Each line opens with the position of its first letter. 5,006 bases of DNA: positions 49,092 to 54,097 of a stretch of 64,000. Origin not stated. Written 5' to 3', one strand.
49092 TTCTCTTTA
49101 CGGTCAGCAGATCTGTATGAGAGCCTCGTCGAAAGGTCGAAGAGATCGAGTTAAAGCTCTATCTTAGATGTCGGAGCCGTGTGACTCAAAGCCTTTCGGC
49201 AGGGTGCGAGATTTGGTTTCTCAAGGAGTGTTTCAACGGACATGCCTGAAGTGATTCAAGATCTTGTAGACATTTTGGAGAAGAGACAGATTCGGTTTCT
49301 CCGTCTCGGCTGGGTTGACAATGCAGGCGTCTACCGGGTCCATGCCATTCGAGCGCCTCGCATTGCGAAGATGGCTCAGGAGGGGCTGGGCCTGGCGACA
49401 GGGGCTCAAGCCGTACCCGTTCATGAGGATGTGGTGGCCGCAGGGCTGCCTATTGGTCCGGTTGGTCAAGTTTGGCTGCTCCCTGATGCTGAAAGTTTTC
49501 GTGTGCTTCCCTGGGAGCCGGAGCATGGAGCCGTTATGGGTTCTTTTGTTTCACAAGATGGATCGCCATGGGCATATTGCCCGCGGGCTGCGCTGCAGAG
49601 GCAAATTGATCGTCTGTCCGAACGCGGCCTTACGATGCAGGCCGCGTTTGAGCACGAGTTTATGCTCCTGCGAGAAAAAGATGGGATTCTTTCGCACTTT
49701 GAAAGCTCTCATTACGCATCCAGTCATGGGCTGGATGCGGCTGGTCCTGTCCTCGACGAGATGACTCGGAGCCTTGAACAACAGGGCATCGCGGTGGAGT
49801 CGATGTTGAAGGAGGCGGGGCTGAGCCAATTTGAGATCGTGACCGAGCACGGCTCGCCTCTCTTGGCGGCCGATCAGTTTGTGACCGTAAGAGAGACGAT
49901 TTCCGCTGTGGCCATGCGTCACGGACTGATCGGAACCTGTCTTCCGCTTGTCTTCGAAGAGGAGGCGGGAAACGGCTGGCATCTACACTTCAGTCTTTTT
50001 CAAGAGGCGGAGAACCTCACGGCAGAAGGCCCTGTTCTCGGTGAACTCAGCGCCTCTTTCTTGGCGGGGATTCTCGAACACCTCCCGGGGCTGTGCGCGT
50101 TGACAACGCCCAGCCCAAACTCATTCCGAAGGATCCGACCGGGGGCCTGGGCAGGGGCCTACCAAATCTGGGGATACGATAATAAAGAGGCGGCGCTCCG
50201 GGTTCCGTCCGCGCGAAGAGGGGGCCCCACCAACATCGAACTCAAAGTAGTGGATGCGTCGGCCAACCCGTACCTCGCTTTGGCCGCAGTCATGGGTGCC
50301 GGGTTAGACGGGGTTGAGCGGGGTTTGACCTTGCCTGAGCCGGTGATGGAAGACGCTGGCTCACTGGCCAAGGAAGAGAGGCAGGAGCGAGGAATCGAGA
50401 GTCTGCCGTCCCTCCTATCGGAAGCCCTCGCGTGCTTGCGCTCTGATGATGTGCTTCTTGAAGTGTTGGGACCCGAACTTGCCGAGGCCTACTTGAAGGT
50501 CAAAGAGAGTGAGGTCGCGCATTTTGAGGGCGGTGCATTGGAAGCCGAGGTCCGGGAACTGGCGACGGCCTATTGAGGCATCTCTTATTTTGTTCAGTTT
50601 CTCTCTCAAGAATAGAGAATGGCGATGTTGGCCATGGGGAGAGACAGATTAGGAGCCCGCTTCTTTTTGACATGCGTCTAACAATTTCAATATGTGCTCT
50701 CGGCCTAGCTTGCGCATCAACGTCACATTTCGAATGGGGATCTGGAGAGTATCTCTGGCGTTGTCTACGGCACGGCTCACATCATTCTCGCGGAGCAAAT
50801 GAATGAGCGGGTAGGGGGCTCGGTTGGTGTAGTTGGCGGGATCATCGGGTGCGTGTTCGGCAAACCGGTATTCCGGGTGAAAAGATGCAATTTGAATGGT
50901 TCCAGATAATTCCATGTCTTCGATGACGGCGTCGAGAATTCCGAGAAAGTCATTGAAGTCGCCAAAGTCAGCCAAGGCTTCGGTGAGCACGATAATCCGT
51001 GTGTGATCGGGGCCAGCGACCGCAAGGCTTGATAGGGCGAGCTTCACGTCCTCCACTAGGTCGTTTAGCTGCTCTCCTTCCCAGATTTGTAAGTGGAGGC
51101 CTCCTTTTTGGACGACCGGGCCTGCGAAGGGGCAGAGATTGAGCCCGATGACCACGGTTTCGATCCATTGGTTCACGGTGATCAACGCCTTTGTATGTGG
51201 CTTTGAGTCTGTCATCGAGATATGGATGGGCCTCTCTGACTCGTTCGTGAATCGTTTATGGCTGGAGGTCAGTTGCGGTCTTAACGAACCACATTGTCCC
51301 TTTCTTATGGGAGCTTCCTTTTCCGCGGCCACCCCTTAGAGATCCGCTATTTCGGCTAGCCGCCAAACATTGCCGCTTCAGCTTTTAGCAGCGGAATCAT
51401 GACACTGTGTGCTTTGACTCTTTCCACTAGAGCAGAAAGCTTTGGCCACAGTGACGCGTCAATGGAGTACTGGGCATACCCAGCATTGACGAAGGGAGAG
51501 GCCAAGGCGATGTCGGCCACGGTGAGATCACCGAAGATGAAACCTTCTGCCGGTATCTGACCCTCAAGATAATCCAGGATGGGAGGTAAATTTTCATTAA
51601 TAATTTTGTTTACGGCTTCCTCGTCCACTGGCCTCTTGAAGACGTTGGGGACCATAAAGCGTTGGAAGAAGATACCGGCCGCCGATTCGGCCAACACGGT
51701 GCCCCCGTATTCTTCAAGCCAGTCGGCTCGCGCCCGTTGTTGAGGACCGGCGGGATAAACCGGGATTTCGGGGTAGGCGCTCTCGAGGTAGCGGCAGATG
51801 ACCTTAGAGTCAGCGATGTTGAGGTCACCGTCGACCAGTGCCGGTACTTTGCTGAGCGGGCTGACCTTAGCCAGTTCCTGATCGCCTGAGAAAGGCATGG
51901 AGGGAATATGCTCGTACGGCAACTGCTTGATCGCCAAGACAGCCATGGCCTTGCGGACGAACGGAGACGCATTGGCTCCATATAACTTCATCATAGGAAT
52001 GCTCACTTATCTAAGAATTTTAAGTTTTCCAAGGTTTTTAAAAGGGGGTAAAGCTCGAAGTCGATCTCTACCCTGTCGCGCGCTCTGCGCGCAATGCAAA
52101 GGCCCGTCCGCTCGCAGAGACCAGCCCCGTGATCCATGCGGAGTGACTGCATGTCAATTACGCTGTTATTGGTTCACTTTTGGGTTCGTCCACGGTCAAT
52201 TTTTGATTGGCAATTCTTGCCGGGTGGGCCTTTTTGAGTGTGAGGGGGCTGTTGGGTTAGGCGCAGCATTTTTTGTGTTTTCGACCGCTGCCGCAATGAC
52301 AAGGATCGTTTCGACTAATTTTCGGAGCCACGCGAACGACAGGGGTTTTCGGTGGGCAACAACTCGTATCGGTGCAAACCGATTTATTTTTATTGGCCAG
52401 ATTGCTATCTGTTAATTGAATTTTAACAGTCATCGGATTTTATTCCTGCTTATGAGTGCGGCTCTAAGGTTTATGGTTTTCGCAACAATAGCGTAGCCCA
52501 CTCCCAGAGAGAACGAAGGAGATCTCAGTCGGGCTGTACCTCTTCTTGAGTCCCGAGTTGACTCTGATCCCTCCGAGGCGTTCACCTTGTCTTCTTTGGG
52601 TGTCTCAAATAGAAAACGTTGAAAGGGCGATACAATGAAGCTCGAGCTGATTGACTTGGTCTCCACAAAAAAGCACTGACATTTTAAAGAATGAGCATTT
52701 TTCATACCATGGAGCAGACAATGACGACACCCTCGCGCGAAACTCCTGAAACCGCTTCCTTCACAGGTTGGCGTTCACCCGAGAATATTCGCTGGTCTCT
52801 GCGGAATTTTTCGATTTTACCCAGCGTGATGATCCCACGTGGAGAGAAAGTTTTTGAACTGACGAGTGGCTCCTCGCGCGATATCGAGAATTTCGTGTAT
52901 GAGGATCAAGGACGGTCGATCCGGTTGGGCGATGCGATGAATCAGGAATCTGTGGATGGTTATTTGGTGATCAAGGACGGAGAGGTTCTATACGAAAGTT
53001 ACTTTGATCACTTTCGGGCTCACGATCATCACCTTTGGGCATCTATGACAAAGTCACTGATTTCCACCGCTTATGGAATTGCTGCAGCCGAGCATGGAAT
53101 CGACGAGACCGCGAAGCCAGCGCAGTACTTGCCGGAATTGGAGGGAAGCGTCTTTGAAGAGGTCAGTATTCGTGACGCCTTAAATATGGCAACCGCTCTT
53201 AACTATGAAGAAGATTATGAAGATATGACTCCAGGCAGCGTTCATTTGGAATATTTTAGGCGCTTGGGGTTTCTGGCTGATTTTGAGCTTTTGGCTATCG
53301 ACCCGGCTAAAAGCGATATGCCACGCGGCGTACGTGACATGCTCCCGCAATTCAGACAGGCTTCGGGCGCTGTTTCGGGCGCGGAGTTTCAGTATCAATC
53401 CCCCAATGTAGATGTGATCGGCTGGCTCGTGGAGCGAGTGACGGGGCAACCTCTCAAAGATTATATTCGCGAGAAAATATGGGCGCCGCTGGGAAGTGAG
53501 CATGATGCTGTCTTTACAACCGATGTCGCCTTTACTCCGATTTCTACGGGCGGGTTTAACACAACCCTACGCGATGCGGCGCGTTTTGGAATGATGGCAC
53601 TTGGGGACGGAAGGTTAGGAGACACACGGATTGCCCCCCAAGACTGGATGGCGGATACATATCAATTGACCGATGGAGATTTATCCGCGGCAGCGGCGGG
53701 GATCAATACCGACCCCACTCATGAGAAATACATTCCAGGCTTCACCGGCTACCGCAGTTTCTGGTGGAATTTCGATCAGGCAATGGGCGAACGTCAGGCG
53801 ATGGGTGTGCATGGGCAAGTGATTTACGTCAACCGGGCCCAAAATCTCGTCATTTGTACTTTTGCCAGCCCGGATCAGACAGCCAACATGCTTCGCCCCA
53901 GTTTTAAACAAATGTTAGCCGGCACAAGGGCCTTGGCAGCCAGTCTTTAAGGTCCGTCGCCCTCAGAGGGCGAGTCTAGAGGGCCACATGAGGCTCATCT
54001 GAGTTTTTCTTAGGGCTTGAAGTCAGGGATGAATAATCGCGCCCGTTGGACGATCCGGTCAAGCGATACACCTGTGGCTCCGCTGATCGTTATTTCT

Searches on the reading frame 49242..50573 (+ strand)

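Call 19: search_protein_families(library=pfam, proteins=[window:49242-50573:+], max_evalue=0.001)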
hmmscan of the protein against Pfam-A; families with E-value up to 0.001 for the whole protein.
window:49242-50573:+ (444 aa): 2 families
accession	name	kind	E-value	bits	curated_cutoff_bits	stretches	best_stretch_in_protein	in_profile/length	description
PF00120.29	Gln-synt_C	-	2.9e-91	306.5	24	1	112-438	2-342/344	Glutamine synthetase, catalytic domain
PF16952.10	Gln-synt_N_2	-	1.4e-10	41.4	35.7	1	9-110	7-112/112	Glutamine synthetase N-terminal domain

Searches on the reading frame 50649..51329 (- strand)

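Call 19: search_protein_families(library=pfam, proteins=[window:50649-51329:-], max_evalue=0.001)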
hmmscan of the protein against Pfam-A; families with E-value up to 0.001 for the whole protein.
window:50649-51329:- (226 aa): 1 family
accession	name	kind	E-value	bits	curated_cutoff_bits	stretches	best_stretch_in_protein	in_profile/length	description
PF07209.17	DUF1415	-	1.9e-52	177.9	26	1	51-213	5-169/171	Protein of unknown function (DUF1415)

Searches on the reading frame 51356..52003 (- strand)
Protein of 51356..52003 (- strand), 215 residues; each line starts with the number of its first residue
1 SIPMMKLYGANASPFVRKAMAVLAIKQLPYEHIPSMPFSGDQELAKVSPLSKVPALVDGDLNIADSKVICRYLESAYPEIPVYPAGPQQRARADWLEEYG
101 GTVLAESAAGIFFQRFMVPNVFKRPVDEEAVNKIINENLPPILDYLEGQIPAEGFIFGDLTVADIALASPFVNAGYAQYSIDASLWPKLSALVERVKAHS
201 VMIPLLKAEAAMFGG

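Call 19: search_protein_families(library=pfam, proteins=[window:51356-52003:-], max_evalue=0.001)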
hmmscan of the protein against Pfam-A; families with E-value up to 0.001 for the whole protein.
window:51356-52003:- (215 aa): 5 families
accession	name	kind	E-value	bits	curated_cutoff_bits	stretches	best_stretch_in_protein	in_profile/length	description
PF13417.12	GST_N_3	-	1.5e-20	73.8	22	1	7-79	1-73/75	Glutathione S-transferase, N-terminal domain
PF13409.12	GST_N_2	-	3.7e-15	56.7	25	1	12-75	1-69/70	Glutathione S-transferase, N-terminal domain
PF02798.26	GST_N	-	5.4e-13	49.5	20.9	1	5-74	3-75/76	Glutathione S-transferase, N-terminal domain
PF14497.11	GST_C_3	-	6.6e-06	26.7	21.6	1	126-199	16-94/104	Glutathione S-transferase, C-terminal domain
PF13410.11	GST_C_2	-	0.00013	22.4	24.9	1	136-195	8-69/69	Glutathione S-transferase, C-terminal domain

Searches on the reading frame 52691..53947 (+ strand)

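Call 6: search_protein_families(library=pfam, proteins=[window:52691-53947:+], max_evalue=0.01)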
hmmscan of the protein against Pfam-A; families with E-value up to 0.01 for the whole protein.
window:52691-53947:+ (419 aa): 1 family
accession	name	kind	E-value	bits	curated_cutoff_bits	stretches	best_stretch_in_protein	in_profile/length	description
PF00144.29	Beta-lactamase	-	1.3e-27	97.3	27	1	91-388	19-304/329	Beta-lactamase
